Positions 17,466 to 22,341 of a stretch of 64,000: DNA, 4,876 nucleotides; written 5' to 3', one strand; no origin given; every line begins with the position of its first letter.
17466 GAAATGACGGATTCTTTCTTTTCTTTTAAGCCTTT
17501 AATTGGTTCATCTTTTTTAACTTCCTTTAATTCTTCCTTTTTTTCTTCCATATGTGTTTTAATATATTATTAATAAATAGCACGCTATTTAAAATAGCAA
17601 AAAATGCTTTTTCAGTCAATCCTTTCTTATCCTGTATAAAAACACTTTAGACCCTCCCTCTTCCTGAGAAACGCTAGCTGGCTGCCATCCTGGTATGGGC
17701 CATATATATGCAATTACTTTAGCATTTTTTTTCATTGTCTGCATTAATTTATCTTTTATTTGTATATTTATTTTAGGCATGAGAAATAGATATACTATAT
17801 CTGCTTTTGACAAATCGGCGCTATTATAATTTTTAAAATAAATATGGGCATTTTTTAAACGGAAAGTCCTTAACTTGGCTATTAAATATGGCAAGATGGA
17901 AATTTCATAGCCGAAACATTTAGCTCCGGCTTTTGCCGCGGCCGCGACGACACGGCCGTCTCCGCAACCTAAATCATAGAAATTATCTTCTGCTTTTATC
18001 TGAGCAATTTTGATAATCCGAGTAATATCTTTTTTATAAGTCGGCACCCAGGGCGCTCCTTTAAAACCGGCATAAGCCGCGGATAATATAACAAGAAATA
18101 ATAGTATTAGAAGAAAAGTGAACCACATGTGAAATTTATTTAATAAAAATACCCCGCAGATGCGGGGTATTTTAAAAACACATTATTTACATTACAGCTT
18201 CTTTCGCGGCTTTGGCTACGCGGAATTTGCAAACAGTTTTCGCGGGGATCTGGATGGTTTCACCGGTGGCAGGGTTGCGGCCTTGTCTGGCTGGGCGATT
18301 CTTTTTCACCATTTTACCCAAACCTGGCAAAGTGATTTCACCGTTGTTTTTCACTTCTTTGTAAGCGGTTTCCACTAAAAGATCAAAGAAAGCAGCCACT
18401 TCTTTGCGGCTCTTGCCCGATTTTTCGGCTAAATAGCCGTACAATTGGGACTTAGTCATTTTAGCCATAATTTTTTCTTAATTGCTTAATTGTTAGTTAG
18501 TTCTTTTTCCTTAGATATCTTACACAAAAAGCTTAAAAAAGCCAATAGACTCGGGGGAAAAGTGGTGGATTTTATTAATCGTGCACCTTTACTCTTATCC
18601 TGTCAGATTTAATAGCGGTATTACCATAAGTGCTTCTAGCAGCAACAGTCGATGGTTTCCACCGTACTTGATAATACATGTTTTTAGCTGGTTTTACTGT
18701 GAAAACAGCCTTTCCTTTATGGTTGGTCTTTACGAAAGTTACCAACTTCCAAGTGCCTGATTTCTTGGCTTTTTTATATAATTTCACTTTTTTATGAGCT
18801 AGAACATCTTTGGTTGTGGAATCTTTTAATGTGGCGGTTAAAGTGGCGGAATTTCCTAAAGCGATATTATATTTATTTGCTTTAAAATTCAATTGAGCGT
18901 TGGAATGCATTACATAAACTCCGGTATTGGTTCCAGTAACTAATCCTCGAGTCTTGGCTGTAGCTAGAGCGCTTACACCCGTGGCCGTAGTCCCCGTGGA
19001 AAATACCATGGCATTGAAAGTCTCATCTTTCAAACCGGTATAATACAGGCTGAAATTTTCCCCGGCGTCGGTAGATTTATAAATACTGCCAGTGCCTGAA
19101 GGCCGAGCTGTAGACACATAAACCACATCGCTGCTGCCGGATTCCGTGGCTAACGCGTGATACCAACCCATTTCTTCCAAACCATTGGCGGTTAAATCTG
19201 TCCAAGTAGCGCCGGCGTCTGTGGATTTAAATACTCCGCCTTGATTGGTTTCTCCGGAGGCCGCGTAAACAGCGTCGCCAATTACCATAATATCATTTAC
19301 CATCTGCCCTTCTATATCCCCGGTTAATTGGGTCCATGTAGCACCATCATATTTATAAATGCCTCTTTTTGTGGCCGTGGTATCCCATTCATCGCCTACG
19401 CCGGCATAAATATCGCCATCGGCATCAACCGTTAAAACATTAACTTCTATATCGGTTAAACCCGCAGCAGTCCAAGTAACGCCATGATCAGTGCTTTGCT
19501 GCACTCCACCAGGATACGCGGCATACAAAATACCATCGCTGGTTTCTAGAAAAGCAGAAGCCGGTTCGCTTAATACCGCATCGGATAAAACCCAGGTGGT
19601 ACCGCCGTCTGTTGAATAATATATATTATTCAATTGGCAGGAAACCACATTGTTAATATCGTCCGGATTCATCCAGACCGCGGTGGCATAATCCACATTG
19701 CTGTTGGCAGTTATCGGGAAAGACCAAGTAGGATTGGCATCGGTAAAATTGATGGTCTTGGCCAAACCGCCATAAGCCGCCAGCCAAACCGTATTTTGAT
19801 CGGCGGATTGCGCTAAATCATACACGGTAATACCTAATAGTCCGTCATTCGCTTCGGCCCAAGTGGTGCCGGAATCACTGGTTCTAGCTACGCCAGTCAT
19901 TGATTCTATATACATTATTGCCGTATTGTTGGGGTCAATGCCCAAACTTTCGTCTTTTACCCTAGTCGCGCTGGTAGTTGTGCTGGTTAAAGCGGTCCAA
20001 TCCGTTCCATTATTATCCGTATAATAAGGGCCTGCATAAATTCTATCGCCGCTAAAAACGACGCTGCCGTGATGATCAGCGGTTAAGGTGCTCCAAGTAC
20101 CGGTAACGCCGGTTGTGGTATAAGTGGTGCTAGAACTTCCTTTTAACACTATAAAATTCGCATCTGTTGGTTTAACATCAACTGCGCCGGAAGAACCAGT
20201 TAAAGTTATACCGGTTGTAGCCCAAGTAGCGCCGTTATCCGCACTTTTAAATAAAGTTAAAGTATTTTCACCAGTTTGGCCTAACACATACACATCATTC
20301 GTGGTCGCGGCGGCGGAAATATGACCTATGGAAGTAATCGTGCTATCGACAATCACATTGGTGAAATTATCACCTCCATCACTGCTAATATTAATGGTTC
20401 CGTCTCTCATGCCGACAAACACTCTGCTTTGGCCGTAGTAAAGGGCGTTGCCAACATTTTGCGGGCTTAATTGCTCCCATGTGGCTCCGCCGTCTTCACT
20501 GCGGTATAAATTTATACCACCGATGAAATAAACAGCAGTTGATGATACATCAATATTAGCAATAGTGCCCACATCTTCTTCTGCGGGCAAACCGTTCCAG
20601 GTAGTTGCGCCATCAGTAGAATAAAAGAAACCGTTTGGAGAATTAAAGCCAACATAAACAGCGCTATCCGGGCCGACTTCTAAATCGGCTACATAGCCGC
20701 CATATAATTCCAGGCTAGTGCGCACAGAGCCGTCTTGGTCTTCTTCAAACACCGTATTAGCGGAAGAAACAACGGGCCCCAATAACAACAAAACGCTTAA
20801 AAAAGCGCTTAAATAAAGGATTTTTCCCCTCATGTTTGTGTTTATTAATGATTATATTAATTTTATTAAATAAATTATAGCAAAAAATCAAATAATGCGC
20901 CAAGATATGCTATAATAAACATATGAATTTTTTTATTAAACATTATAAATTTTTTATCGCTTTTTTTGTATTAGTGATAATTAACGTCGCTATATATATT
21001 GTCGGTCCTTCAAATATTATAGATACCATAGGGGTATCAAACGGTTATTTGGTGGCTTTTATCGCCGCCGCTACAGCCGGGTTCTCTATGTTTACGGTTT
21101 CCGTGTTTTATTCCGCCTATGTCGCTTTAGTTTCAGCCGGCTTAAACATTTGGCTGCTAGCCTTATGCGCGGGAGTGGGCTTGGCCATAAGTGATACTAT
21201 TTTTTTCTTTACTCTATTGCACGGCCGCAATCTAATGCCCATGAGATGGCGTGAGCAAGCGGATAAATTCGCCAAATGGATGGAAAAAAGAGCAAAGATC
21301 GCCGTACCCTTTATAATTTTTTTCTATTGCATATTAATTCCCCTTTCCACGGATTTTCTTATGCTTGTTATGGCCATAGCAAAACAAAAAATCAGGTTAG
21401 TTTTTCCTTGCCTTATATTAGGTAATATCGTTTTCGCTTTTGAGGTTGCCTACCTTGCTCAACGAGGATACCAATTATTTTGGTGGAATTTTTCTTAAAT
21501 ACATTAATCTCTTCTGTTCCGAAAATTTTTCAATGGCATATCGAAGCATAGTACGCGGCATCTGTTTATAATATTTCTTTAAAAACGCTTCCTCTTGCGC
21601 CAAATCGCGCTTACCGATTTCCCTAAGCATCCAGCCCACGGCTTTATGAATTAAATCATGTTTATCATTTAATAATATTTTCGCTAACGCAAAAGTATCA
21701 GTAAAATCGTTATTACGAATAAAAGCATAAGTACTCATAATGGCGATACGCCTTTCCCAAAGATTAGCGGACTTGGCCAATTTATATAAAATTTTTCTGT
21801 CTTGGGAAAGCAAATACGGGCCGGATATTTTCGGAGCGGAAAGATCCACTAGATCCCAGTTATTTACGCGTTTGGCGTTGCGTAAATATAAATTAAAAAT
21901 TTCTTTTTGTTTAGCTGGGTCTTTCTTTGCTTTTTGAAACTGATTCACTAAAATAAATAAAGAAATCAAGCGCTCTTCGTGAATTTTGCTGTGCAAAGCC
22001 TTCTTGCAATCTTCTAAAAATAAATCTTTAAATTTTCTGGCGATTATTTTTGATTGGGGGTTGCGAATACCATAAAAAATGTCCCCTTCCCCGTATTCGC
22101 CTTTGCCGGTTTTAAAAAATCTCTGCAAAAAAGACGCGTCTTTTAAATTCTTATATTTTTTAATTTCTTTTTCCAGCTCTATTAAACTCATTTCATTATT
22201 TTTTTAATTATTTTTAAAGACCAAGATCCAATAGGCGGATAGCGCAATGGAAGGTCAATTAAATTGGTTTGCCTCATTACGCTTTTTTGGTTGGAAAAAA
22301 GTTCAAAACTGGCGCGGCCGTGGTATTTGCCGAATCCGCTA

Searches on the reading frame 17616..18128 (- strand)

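Call 48: search_protein_families(library=pfam, proteins=[window:17616-18128:-], max_evalue=0.0001)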
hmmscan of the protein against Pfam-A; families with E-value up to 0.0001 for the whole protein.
window:17616-18128:- (170 aa): 1 family
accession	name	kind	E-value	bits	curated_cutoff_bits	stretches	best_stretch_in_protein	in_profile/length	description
PF08123.19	DOT1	-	1.3e-06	28.6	23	1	33-109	29-108/205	Histone methylation protein DOT1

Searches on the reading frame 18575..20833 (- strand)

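Call 6: search_protein_families(library=pfam, proteins=[window:18575-20833:-], max_evalue=0.01)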
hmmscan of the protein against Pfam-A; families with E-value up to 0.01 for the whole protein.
window:18575-20833:- (752 aa): 4 families
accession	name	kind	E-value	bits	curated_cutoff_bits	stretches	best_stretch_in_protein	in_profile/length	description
PF15902.12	Sortilin-Vps10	-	6.3e-16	58.6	33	2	146-295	2-125/446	Sortilin, neurotensin receptor 3,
PF02012.26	BNR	-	3.6e-08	32.6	27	0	405-414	1-10/12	BNR/Asp-box repeat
PF15899.11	BNR_6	-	0.002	18.5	27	0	109-122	1-14/14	BNR-Asp box repeat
PF24695.1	PITM1-3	-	0.0035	18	27.7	0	650-720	3-75/98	PITM 1-3, beta-sandwich domain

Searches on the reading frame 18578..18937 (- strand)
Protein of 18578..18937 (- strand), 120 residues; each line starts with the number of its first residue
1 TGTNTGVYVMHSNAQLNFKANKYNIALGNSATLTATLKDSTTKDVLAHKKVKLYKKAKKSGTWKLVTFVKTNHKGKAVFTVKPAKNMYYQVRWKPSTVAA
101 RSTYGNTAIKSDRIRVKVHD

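Call 11: search_protein_families(library=pfam, proteins=[window:18578-18937:-], max_evalue=10)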
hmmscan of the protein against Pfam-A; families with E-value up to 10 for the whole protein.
seq(120 aa): 7 families
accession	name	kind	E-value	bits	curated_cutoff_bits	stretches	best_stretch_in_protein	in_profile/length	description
PF24695.1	PITM1-3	-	0.00017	22.2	27.7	1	17-88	2-75/98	PITM 1-3, beta-sandwich domain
PF02369.22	Big_1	-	0.0028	18.1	34.9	1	29-92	17-77/93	Bacterial Ig-like domain (group 1)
PF16640.11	Big_3_5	-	0.0051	17.8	35.5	1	21-84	4-60/88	Bacterial Ig-like domain (group 3)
PF04773.18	FecR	-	0.036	14.9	24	1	73-119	46-92/97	FecR protein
PF02889.21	Sec63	-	0.042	13.6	25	1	25-92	179-246/252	Sec63 Brl domain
PF00114.24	Pilin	-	0.044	15.2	22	1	20-67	48-95/108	Pilin (bacterial filament)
PF07686.23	V-set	-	0.12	13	26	1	24-76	7-57/109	Immunoglobulin V-set domain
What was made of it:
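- On Ig-like (Big) domain, applied to the BNR tail: PITM1-3 22.2 bits (cut-off 27.7), Big_1 18.1 (34.9) and Big_3_5 17.8 (35.5) (call 11).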

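Call 83: search_solved_structures(query=window:18578-18937:-, max_evalue=10, show_alignments=2)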
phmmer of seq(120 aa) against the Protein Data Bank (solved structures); distinct sequences matched with E-value up to 10: 1.
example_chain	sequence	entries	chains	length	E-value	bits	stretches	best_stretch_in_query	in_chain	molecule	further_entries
9e6q_AC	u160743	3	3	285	0.26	14.7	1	60-111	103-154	Large ribosomal subunit protein uL4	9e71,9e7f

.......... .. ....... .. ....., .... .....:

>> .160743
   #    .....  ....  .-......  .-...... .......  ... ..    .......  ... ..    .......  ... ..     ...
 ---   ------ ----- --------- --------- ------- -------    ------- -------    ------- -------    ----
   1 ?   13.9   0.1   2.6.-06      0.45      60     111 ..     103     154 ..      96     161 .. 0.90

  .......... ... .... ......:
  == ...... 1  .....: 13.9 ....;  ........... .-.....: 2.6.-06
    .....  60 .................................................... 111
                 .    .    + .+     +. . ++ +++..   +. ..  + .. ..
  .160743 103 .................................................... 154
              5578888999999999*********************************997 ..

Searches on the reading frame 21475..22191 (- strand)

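Call 48: search_protein_families(library=pfam, proteins=[window:21475-22191:-], max_evalue=0.0001)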
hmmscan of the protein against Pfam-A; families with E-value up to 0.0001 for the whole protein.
window:21475-22191:- (238 aa): 1 family
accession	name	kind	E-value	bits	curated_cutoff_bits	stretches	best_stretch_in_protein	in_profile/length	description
PF08713.17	DNA_alkylation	-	2.7e-62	210.7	21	1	7-223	2-213/213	DNA alkylation repair enzyme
